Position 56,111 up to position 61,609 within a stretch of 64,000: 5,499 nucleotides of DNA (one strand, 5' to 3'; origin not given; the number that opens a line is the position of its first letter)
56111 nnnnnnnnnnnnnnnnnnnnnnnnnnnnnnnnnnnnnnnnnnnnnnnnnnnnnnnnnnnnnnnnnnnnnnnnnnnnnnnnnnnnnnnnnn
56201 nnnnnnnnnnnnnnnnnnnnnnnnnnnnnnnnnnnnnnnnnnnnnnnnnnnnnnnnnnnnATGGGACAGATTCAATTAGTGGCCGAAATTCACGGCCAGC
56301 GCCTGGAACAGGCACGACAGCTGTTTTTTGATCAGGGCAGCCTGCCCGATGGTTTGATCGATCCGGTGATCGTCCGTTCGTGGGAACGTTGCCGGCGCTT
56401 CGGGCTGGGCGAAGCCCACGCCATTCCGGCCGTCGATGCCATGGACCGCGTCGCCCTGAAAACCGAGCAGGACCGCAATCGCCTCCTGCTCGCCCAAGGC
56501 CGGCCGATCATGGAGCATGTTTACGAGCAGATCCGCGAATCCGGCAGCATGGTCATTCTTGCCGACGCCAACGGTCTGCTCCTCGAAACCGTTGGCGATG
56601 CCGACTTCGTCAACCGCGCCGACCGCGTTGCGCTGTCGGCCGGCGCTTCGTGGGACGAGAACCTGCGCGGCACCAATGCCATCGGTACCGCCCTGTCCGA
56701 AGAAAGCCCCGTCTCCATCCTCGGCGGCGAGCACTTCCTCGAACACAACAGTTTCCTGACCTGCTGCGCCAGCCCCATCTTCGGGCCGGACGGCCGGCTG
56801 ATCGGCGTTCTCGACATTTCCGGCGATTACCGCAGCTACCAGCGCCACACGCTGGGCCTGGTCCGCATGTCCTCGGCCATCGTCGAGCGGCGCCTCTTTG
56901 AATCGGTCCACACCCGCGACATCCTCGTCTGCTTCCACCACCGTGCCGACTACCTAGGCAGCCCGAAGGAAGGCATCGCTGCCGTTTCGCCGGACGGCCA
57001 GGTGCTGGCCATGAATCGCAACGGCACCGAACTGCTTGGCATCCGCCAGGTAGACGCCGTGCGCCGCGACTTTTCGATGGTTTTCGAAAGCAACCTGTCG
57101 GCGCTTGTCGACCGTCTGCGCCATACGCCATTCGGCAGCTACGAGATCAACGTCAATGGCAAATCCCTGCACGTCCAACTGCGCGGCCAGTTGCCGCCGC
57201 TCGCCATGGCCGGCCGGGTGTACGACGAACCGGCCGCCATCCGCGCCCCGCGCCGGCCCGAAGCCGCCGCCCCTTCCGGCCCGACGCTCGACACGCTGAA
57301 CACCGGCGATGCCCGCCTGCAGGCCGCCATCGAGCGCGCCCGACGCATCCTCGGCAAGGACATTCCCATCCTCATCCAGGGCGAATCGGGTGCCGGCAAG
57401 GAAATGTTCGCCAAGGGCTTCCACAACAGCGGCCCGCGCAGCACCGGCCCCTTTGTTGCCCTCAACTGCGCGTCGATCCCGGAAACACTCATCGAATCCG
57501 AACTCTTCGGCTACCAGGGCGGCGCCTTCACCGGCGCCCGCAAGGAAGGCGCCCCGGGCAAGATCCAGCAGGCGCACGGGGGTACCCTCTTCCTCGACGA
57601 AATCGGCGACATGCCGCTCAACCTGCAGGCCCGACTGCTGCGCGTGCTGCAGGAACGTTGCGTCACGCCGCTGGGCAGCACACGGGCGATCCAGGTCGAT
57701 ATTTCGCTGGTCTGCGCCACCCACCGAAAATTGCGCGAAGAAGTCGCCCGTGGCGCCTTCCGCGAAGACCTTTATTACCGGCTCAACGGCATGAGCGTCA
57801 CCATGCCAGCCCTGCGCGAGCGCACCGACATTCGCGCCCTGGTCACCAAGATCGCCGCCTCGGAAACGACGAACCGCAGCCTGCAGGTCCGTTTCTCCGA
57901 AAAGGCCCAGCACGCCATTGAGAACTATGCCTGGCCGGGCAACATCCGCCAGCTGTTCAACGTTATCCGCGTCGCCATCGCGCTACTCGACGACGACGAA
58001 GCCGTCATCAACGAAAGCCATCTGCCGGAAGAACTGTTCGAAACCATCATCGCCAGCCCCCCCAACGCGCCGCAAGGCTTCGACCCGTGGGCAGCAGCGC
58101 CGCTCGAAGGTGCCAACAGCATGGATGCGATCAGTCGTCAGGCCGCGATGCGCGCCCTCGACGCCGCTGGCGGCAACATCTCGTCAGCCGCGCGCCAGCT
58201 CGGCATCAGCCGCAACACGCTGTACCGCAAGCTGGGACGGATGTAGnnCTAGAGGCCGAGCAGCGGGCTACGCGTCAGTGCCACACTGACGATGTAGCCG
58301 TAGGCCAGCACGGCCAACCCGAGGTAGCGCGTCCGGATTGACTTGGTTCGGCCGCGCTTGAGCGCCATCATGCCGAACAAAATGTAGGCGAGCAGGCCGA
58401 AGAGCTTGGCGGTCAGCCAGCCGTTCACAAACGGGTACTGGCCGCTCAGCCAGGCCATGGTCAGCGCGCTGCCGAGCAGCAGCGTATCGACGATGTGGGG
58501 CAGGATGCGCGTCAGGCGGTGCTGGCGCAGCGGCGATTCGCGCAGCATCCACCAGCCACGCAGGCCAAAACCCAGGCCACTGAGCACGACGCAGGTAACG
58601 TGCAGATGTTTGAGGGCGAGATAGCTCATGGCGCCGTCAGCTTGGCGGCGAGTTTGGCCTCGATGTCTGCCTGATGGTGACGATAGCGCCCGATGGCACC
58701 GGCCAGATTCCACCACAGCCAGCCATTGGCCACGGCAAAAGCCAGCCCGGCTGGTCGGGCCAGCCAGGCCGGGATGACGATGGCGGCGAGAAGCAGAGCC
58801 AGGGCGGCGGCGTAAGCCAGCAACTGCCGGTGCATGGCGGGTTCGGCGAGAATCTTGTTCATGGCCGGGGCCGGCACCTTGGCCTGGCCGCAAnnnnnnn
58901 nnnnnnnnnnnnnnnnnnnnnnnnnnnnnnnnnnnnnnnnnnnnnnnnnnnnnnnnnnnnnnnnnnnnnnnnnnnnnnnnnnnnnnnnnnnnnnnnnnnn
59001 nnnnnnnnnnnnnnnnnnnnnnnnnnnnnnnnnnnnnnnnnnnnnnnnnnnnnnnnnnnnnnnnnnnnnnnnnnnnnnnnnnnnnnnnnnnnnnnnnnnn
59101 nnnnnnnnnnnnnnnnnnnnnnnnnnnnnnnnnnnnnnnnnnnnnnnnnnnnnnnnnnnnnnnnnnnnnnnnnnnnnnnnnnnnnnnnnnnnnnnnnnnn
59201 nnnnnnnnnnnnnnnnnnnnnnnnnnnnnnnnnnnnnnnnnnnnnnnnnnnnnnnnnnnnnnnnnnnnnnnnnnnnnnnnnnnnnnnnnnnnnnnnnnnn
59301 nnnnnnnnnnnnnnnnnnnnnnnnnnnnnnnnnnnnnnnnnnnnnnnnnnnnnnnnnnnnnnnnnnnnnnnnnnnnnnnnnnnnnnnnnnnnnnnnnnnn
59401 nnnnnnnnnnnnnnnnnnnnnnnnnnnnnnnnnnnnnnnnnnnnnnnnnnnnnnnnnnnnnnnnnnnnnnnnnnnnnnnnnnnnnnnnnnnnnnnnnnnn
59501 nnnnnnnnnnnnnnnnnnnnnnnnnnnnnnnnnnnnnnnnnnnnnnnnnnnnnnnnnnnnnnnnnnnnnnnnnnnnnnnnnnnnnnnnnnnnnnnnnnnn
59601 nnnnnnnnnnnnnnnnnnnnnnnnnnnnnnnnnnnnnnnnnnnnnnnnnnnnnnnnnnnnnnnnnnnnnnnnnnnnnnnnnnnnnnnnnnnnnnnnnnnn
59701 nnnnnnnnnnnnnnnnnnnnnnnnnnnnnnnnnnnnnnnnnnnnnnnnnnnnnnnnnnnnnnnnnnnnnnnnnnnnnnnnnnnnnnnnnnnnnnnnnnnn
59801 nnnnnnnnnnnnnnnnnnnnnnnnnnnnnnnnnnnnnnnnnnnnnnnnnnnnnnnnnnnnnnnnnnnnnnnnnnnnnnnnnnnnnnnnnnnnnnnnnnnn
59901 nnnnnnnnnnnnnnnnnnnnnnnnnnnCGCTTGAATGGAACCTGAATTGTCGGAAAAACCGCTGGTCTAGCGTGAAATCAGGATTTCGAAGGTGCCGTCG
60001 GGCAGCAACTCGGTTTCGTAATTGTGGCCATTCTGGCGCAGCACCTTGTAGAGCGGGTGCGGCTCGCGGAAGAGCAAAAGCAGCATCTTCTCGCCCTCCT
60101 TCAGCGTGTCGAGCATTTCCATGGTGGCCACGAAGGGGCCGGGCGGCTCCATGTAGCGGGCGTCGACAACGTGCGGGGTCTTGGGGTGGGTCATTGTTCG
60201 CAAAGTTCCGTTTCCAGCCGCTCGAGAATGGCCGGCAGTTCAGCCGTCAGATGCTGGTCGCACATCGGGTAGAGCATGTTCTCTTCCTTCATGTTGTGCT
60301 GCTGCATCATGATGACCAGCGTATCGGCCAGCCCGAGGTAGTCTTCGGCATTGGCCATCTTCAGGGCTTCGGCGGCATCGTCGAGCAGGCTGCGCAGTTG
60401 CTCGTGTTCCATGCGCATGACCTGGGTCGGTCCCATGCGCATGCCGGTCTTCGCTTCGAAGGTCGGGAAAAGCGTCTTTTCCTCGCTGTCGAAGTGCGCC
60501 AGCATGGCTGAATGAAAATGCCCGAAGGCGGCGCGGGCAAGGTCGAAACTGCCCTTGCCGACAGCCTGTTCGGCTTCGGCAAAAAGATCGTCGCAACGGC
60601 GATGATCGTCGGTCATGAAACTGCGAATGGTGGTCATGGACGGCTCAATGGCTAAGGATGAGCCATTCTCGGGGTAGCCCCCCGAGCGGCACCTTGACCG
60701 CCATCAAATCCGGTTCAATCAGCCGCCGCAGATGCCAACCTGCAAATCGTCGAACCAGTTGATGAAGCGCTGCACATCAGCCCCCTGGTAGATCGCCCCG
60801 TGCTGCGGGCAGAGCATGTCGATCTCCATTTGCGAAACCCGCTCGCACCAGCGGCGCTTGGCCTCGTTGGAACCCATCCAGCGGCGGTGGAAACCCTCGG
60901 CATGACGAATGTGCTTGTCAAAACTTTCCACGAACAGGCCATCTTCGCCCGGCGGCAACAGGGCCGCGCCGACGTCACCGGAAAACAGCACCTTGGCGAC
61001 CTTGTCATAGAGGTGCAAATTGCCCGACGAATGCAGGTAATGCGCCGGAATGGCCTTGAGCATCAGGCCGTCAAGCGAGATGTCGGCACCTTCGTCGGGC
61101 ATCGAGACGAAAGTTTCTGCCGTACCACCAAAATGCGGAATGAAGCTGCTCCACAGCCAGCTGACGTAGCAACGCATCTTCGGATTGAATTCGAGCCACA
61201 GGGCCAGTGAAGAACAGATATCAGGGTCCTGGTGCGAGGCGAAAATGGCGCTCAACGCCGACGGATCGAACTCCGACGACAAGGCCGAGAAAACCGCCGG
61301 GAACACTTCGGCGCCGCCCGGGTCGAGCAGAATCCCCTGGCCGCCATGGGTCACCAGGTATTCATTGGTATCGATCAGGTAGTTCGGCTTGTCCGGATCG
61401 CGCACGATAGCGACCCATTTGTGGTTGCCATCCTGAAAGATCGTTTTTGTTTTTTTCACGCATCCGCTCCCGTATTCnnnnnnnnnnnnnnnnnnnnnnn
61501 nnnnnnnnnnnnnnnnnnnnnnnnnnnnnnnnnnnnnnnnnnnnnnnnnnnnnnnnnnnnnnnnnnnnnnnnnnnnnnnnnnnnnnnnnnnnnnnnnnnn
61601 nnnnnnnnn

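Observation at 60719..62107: ODP-like di-iron protein paired with a 209-aa signalling-tip-only MCP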

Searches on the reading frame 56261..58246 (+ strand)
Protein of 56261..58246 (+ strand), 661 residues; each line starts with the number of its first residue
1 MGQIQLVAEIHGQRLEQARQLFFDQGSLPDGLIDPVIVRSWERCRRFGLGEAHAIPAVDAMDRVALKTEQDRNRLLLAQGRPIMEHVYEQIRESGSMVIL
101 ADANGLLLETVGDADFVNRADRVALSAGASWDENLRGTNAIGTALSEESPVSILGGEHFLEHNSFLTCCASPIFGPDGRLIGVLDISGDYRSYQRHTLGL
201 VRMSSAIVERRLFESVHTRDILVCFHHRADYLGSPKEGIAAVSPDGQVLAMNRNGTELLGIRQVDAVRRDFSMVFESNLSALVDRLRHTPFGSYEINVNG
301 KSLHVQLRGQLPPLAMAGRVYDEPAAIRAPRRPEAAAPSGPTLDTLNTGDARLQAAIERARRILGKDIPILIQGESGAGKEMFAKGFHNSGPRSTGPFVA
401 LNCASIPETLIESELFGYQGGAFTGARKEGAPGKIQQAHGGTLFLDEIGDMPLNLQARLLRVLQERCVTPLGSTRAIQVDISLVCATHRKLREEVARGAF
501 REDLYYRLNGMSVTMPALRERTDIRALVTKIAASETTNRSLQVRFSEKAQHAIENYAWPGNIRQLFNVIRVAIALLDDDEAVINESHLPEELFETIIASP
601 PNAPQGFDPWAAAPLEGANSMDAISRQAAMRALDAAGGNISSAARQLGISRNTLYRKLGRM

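Call 3: search_protein_families(library=pfam, proteins=[window:56261-58246:+], max_evalue=0.1)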
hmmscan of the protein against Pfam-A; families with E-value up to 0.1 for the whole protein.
window:56261-58246:+ (661 aa): 18 families
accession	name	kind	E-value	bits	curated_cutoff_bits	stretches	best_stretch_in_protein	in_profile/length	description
PF00158.32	Sigma54_activat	-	9.4e-66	221.1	20.2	1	350-513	5-167/168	Sigma-54 interaction domain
PF14532.12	Sigma54_activ_2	-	1.6e-18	67.7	25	1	359-518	13-138/138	Sigma-54 interaction domain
PF25601.1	AAA_lid_14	-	1.7e-15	57.1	27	1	521-595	4-77/87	AAA+ ATPase lid domain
PF01590.32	GAF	-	1e-12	49.2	22.4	1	81-210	7-131/133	GAF domain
PF02954.25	HTH_8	-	4.5e-12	45.9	22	1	630-660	11-41/42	Bacterial regulatory protein, Fis family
PF13556.12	HTH_30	-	6.2e-05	23.2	27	1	632-660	7-35/59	PucR C-terminal helix-turn-helix domain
PF02796.21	HTH_7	-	6.8e-05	23.4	23.8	1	626-658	10-42/45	Helix-turn-helix domain of resolvase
PF01078.27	Mg_chelatase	-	6.8e-05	22.8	20.3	1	422-465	89-132/207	Magnesium chelatase, subunit ChlI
PF13384.12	HTH_23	-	0.00057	20.1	24.6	1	626-656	7-36/50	Homeodomain-like domain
PF00989.32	PAS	-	0.00091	19.7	22.6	1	237-281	12-61/113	PAS fold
PF13551.12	HTH_29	-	0.00095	19.7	28.1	1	626-656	1-31/64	Winged helix-turn helix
PF08448.16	PAS_4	-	0.0026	18.4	23.1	0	237-269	6-38/110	PAS fold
PF13518.12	HTH_28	-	0.0032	17.9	25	1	626-656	2-31/52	Helix-turn-helix domain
PF07728.20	AAA_5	-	0.015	15.8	22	1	370-479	2-106/139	AAA domain (dynein-related subfamily)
PF13309.12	HTH_22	-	0.025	15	29.6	1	638-658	42-62/63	HTH domain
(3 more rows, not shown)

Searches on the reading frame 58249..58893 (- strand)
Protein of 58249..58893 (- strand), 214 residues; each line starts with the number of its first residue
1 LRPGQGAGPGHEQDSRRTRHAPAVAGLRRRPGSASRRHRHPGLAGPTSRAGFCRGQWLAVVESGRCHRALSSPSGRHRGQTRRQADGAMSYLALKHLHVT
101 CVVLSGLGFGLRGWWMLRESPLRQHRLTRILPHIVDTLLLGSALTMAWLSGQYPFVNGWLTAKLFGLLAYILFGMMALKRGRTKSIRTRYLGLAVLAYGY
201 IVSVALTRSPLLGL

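Call 3: search_protein_families(library=pfam, proteins=[window:58249-58893:-], max_evalue=0.1)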
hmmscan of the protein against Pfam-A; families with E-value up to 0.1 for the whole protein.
window:58249-58893:- (214 aa): 2 families
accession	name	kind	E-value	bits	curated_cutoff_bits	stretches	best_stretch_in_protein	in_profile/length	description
PF04247.17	SirB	-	1.8e-43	147.9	30.9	1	91-210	1-120/120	Invasion gene expression up-regulator, SirB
PF03653.18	UPF0093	-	0.053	14.2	34.2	1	123-180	49-107/146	Uncharacterised protein family (UPF0093)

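Call 4: search_protein_families(library=ncbifam, proteins=[window:58249-58893:-], max_evalue=0.1)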
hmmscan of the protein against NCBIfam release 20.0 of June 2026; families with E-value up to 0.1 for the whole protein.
window:58249-58893:- (214 aa): 2 families
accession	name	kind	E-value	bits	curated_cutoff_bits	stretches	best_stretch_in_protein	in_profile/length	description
NF007622.0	PRK10278.1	exception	3.8e-23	82.1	190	1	91-213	4-130/130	invasion regulator SirB2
NF008018.0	PRK10748.1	equivalog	0.092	11.9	225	0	145-191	121-170/238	5-amino-6-(5-phospho-D-ribitylamino)uracil phosphatase YigB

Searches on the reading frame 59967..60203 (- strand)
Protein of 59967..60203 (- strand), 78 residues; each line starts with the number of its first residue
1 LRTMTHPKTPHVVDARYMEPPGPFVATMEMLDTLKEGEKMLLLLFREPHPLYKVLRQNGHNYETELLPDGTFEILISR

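Call 3: search_protein_families(library=pfam, proteins=[window:59967-60203:-], max_evalue=0.1)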
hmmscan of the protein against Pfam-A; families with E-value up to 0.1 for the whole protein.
window:59967-60203:- (78 aa): 2 families
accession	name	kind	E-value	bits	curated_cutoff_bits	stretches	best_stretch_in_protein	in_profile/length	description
PF10006.14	DUF2249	-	1.4e-15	57.3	29.5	1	13-78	2-70/70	Uncharacterized conserved protein (DUF2249)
PF01206.22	TusA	-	5.6e-08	33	28.6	1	12-77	2-69/70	Sulfurtransferase TusA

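Call 4: search_protein_families(library=ncbifam, proteins=[window:59967-60203:-], max_evalue=0.1)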
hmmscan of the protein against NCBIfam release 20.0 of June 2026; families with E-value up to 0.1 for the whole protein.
window:59967-60203:- (78 aa): 0 families

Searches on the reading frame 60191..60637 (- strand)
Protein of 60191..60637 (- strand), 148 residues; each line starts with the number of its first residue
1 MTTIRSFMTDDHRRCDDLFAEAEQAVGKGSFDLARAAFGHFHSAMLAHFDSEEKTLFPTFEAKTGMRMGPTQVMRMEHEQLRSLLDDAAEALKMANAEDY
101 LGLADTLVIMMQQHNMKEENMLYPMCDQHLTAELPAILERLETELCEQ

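Call 3: search_protein_families(library=pfam, proteins=[window:60191-60637:-], max_evalue=0.1)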
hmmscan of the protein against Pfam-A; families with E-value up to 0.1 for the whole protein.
window:60191-60637:- (148 aa): 3 families
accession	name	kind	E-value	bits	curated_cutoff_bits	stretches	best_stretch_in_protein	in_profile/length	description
PF01814.28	Hemerythrin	-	1.2e-22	81.2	25.3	1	4-126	2-127/127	Hemerythrin HHE cation binding domain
PF20851.2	SidM_Rab1-act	-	0.0018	18.6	27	1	73-141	4-73/196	SidM, Rab1-activation domain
PF08857.17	ParBc_2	-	0.018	15.6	23.6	1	5-90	53-136/158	Putative ParB-like nuclease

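Call 4: search_protein_families(library=ncbifam, proteins=[window:60191-60637:-], max_evalue=0.1)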
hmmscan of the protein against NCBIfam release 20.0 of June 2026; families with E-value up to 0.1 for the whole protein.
window:60191-60637:- (148 aa): 3 families
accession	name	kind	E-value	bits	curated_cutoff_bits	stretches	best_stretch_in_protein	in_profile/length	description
NF008221.0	PRK10992.1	equivalog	4.4e-09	36.1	254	2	40-88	121-170/220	iron-sulfur cluster repair protein YtfE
TIGR03652.1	FeS_repair_RIC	equivalog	3.4e-07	30.3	204.7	2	36-87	113-169/216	iron-sulfur cluster repair di-iron protein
NF041614.1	FeSrepair_DnrN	equivalog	0.00012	22.3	300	0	111-130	64-83/157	iron-sulfur cluster repair protein DnrN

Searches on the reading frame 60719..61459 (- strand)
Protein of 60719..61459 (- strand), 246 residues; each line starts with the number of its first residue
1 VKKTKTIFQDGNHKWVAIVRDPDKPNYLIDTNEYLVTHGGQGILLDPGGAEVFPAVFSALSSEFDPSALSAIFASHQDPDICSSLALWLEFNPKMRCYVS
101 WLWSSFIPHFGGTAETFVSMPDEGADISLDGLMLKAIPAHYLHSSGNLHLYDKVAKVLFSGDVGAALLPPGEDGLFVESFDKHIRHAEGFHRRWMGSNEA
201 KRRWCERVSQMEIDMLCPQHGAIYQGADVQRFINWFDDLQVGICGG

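Call 3: search_protein_families(library=pfam, proteins=[window:60719-61459:-], max_evalue=0.1)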
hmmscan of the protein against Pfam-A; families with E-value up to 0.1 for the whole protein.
window:60719-61459:- (246 aa): 2 families
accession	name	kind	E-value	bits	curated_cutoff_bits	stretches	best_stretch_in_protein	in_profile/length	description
PF19583.5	ODP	-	6.9e-75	251.6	27.2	1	29-221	1-194/194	ODP family beta lactamase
PF00753.33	Lactamase_B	-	2.5e-17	63.9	22.7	1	31-220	6-196/196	Metallo-beta-lactamase superfamily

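Call 4: search_protein_families(library=ncbifam, proteins=[window:60719-61459:-], max_evalue=0.1)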
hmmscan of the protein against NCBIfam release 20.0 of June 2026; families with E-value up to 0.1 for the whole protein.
window:60719-61459:- (246 aa): 4 families
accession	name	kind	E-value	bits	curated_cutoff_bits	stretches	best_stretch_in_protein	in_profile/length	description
NF008887.0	PRK11921.1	equivalog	0.0006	18.8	635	1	32-238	36-246/396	anaerobic nitric oxide reductase flavorubredoxin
NF000804.0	PRK00055.2-1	equivalog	0.024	13.7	402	1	29-86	20-73/306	ribonuclease Z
TIGR04558.1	SoxH_rel_PQQ_1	hypoth_equivalog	0.045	12.8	300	0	124-163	139-177/285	quinoprotein relay system zinc metallohydrolase 1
NF041914.1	HVO_2523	equivalog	0.083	12.8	60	0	216-228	18-30/33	HVO_2523 family zinc finger protein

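Call 5: search_solved_structures(query=window:60719-61459:-, max_evalue=0.001, show_alignments=2)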
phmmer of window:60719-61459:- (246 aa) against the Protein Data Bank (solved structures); distinct sequences matched with E-value up to 0.001: 6.
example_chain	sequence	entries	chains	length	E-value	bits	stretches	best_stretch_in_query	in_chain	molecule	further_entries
6qrq_B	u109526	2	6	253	1.1e-69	238.1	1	4-243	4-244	Oxygen-binding diiron protein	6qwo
6qnm_A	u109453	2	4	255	1.6e-61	211.3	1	7-242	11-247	OXYGEN-BINDING DI-IRON PROTEIN | Uncharacterized protein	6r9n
4dik_A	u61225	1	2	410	1.2e-09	41.4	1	29-238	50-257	FLAVOPROTEIN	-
5v8s_A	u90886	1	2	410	2.2e-09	40.5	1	29-238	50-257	Flavoprotein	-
4dil_A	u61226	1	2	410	2.2e-09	40.4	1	29-238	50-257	FLAVOPROTEIN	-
1vme_A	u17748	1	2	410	2.2e-09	40.4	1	29-238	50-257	Flavoprotein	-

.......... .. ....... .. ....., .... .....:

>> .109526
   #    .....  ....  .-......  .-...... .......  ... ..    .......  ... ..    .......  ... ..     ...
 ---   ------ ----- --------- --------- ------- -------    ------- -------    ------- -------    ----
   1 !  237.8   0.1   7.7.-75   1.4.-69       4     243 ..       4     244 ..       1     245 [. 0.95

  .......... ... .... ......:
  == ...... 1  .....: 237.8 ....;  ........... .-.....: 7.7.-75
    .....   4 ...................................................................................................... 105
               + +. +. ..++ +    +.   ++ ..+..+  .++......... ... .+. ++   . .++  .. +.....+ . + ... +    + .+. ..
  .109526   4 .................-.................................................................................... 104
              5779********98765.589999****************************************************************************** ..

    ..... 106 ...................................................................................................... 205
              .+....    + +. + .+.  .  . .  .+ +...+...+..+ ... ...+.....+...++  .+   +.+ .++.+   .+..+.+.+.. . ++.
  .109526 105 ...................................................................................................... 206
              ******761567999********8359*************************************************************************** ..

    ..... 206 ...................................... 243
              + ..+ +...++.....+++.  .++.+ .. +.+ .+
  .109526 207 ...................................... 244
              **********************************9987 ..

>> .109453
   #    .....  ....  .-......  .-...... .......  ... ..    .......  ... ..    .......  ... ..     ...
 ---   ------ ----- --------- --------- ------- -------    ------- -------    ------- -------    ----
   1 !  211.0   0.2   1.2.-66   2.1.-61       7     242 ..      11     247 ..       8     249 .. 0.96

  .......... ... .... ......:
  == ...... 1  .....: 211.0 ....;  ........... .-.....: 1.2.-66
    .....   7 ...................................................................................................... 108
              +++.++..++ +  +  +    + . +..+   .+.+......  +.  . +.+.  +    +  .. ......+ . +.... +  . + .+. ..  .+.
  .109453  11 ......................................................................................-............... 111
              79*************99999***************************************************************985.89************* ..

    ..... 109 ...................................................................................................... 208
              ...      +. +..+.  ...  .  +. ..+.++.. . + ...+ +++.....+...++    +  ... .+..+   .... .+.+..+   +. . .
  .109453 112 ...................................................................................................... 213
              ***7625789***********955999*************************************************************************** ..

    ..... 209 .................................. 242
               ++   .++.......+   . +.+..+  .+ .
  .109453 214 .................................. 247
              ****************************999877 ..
